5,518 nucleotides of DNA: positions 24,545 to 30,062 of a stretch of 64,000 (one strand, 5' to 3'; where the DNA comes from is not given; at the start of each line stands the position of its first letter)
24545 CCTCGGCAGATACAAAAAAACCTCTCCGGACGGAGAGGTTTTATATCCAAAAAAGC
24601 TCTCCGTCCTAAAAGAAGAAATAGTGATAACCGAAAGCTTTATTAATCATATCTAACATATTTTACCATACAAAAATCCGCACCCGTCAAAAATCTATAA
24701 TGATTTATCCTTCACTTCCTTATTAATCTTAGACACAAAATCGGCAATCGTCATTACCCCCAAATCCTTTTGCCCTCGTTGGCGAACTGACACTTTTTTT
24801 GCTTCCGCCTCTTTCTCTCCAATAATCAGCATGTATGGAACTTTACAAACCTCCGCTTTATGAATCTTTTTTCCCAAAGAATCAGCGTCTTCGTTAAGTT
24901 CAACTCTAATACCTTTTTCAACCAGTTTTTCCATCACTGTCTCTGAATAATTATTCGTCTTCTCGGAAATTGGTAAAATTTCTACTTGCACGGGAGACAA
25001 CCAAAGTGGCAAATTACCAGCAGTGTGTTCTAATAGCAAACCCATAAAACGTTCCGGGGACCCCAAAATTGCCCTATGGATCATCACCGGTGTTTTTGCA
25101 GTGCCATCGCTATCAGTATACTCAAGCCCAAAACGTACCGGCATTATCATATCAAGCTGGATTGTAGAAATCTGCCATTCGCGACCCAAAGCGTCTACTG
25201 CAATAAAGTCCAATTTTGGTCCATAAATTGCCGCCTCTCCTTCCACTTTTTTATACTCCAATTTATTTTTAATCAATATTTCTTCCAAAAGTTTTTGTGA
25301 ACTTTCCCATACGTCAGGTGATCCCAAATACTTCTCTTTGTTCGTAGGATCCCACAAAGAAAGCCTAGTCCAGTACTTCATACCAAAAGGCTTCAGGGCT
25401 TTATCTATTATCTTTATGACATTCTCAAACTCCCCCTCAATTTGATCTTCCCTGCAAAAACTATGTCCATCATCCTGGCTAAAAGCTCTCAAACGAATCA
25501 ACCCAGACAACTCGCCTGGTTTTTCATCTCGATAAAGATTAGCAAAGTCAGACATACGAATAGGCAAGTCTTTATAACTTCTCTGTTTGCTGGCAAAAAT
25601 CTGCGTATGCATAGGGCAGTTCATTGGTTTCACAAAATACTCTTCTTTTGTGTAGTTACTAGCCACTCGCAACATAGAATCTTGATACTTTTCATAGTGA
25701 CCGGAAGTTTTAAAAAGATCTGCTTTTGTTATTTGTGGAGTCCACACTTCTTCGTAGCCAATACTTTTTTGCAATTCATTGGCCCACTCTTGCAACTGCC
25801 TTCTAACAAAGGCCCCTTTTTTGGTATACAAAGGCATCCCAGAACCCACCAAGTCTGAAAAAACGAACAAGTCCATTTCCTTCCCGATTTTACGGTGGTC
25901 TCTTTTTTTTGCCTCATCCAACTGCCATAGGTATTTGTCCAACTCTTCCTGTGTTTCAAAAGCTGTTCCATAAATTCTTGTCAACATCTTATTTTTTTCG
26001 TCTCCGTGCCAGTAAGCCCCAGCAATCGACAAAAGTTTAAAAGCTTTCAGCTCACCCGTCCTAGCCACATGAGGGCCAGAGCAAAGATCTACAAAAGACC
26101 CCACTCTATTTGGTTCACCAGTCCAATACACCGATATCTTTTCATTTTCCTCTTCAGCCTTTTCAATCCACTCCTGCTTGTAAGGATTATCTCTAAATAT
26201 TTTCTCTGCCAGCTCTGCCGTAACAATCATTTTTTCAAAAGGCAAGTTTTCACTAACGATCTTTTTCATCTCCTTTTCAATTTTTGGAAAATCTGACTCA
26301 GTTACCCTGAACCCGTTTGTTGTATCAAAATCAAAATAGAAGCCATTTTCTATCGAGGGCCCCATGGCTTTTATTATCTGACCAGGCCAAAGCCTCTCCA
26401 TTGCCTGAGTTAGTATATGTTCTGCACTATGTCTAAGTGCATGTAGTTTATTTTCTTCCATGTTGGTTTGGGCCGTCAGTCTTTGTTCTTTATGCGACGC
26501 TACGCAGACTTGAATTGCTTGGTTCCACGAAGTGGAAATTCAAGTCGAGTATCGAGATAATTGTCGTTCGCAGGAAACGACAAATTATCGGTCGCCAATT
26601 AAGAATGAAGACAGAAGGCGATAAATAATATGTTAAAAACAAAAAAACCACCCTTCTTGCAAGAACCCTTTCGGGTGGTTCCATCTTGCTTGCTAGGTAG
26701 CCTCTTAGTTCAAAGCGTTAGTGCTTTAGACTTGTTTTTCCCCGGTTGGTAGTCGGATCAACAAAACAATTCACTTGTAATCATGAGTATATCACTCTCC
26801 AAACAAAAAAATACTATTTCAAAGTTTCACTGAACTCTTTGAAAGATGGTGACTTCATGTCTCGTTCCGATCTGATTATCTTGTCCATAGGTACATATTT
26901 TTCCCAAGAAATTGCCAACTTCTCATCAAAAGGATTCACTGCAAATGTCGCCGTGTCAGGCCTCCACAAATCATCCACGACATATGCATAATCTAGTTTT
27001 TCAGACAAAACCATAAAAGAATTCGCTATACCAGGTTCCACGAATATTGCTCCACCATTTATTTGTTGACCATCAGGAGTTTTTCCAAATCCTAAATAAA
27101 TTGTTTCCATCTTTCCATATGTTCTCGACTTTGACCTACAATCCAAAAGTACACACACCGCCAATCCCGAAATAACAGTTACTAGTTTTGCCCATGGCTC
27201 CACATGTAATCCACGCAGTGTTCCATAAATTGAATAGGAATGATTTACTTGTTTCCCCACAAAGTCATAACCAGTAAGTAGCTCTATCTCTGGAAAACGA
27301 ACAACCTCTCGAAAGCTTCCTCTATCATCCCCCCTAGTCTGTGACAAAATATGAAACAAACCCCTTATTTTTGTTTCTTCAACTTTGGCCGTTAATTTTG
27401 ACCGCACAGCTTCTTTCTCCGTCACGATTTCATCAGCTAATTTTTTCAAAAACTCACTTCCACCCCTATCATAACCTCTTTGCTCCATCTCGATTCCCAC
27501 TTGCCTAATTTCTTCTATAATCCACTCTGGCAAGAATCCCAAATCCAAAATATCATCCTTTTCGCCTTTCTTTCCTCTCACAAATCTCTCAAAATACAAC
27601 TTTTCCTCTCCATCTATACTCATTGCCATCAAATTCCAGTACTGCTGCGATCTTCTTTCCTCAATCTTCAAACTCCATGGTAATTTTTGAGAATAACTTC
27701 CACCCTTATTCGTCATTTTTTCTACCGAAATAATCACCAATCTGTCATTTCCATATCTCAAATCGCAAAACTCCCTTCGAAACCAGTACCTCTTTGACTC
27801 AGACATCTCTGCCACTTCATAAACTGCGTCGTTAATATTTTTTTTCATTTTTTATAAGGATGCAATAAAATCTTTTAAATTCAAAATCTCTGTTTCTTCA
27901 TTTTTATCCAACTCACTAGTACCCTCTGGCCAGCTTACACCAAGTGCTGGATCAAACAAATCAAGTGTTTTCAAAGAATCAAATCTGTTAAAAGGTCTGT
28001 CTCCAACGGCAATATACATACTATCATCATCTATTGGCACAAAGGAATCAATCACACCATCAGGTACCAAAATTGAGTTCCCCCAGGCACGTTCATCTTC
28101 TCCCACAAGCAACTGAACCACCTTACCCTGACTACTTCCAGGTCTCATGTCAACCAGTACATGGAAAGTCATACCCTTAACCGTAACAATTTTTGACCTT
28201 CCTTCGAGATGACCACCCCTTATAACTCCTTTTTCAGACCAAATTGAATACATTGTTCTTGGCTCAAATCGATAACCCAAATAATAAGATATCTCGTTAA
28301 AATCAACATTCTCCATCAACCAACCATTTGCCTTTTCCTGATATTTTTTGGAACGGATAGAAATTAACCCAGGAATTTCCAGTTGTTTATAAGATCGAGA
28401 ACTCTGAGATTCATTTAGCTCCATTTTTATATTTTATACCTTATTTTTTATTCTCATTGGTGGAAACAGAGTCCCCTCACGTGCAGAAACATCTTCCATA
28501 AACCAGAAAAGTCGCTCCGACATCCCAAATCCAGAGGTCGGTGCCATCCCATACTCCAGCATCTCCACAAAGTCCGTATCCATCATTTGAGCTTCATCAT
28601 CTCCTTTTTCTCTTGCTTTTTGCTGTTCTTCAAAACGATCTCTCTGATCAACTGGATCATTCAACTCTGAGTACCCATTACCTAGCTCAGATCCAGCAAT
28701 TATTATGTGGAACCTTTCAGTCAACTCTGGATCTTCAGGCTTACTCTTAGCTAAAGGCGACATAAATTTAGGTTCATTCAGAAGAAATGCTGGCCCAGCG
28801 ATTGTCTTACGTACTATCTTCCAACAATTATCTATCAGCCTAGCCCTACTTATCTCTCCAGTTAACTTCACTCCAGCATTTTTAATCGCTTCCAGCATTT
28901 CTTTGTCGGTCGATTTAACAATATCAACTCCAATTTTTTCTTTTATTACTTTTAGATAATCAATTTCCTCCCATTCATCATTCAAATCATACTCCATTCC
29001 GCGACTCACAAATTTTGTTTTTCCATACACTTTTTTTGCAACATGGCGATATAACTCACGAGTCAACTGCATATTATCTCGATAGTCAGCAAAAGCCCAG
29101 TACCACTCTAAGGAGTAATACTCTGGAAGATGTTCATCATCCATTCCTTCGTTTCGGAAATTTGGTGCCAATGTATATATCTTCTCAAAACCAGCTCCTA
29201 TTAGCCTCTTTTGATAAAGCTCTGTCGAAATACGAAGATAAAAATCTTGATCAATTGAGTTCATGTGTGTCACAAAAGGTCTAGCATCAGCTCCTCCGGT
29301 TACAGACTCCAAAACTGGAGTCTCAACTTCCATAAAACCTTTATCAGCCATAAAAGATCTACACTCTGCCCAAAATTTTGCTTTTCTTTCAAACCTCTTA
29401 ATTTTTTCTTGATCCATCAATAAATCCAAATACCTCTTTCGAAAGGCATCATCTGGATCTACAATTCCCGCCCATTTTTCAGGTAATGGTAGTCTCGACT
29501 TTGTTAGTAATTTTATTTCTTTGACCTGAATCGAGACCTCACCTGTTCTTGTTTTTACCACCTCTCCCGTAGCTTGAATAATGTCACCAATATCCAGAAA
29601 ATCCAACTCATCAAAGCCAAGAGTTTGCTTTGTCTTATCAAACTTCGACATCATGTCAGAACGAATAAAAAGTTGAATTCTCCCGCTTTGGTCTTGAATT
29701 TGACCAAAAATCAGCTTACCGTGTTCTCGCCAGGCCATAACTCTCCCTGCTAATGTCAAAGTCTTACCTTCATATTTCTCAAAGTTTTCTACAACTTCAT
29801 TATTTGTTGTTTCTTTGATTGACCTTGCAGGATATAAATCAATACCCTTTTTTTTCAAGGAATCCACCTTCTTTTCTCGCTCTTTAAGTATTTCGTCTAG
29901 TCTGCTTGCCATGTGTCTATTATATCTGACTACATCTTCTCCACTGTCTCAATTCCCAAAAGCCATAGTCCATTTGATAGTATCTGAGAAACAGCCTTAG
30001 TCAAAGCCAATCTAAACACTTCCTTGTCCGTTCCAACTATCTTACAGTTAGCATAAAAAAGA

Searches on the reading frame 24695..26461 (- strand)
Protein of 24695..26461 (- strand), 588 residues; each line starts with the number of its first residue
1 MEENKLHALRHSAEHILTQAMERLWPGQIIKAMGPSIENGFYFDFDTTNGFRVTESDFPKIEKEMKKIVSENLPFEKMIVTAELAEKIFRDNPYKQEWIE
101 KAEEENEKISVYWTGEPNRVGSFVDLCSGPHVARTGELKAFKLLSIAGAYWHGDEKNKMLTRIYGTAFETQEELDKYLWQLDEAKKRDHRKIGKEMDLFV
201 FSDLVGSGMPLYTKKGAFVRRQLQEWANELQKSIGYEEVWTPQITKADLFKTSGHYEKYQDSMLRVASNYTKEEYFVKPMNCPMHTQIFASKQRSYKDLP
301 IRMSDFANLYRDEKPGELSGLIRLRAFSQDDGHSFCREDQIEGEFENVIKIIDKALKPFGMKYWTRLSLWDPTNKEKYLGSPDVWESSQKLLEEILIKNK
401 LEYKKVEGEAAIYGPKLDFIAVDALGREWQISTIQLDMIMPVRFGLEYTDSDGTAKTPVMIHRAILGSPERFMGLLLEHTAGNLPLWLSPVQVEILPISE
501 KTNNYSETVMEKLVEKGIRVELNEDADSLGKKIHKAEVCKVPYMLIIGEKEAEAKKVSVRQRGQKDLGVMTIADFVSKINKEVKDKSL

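Call 12: search_protein_families(library=pfam, proteins=[window:24695-26461:-])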
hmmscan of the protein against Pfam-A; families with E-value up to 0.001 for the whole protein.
window:24695-26461:- (588 aa): 3 families
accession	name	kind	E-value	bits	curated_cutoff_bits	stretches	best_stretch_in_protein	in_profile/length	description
PF00587.30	tRNA-synt_2b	-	8.3e-45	153.5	29.3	1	272-479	8-178/179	tRNA synthetase class II core domain (G, H, P, S and T)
PF03129.25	HGTP_anticodon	-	4e-21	75.4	21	1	492-581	1-93/94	Anticodon binding domain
PF07973.19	tRNA_SAD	-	1.2e-14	54.5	24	1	119-164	5-44/44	Threonyl and Alanyl tRNA synthetase second additional domain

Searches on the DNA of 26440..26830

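Call 14: search_rna_families(source=window, start=26440, end=26830, threshold=evalue, max_evalue=10, show_alignments=3)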
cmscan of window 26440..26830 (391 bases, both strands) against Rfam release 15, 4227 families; matches with E-value up to 10: 1.
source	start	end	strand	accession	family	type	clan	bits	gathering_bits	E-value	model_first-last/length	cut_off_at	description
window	26570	26689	-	RF01775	RsaOG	Gene; sRNA;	-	16.9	50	3.7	1-147/147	no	RNA S.aureus Orsay G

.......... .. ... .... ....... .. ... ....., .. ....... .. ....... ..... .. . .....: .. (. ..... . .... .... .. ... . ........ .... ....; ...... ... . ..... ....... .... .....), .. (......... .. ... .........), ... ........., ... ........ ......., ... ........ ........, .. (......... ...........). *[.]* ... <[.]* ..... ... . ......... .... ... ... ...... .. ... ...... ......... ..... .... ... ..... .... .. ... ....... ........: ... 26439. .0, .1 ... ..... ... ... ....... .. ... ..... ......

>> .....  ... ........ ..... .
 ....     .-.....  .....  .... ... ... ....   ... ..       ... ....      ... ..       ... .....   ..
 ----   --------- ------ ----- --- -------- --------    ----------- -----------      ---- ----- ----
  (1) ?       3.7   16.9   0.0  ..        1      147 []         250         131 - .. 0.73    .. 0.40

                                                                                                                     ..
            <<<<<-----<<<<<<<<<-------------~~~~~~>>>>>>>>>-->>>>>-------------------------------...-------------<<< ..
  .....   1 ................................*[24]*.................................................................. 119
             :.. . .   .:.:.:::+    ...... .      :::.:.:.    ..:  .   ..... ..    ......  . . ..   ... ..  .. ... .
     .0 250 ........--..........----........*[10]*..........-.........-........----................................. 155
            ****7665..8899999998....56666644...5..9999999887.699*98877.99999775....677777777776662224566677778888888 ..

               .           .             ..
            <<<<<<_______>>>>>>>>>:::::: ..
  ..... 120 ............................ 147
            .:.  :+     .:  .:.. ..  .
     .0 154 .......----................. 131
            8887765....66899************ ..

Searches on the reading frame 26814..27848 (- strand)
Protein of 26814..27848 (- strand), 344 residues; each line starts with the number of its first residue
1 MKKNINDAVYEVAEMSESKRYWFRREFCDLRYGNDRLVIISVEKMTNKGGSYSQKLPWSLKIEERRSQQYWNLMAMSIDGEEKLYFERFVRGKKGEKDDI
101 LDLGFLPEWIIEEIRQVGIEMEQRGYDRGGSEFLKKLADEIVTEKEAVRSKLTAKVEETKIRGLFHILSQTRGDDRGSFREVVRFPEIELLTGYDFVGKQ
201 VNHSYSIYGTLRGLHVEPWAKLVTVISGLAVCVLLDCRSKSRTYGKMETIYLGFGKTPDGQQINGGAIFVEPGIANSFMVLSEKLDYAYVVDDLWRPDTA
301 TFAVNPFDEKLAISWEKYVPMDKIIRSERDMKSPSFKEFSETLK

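Call 12: search_protein_families(library=pfam, proteins=[window:26814-27848:-])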
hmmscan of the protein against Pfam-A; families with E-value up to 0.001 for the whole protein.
window:26814-27848:- (344 aa): 1 family
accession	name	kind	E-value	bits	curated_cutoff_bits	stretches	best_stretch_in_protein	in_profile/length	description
PF00908.23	dTDP_sugar_isom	-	5.9e-31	107.9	27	1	158-338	1-168/168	dTDP-4-dehydrorhamnose 3,5-epimerase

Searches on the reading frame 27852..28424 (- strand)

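Call 12: search_protein_families(library=pfam, proteins=[window:27852-28424:-])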
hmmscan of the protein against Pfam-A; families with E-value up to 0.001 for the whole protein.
window:27852-28424:- (190 aa): 1 family
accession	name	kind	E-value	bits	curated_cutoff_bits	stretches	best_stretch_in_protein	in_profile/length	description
PF00908.23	dTDP_sugar_isom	-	5.5e-14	52.7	27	1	15-176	2-163/168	dTDP-4-dehydrorhamnose 3,5-epimerase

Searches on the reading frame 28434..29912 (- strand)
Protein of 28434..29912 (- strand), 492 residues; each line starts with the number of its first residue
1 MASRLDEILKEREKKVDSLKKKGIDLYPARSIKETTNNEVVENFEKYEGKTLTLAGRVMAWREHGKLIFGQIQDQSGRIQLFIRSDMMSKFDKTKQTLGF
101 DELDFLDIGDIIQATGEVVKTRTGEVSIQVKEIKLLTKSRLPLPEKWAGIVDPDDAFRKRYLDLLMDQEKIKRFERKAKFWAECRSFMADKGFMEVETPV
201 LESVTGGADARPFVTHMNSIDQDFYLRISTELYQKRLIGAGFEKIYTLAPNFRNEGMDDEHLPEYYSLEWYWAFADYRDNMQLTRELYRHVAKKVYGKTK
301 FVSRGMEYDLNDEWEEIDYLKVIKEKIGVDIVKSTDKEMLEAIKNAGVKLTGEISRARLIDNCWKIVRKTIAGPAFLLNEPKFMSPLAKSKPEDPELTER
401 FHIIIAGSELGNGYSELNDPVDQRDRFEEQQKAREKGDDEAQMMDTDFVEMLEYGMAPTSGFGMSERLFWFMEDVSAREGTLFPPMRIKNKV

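Call 12: search_protein_families(library=pfam, proteins=[window:28434-29912:-])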
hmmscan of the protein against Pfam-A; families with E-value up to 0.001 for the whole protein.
window:28434-29912:- (492 aa): 2 families
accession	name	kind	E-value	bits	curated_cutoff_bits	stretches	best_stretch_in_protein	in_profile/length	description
PF00152.25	tRNA-synt_2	-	8.9e-69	232.3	25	1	156-486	5-307/308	tRNA synthetases class II (D, K and N)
PF01336.31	tRNA_anti-codon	-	3.9e-15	56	27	1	53-136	2-75/75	OB-fold nucleic acid binding domain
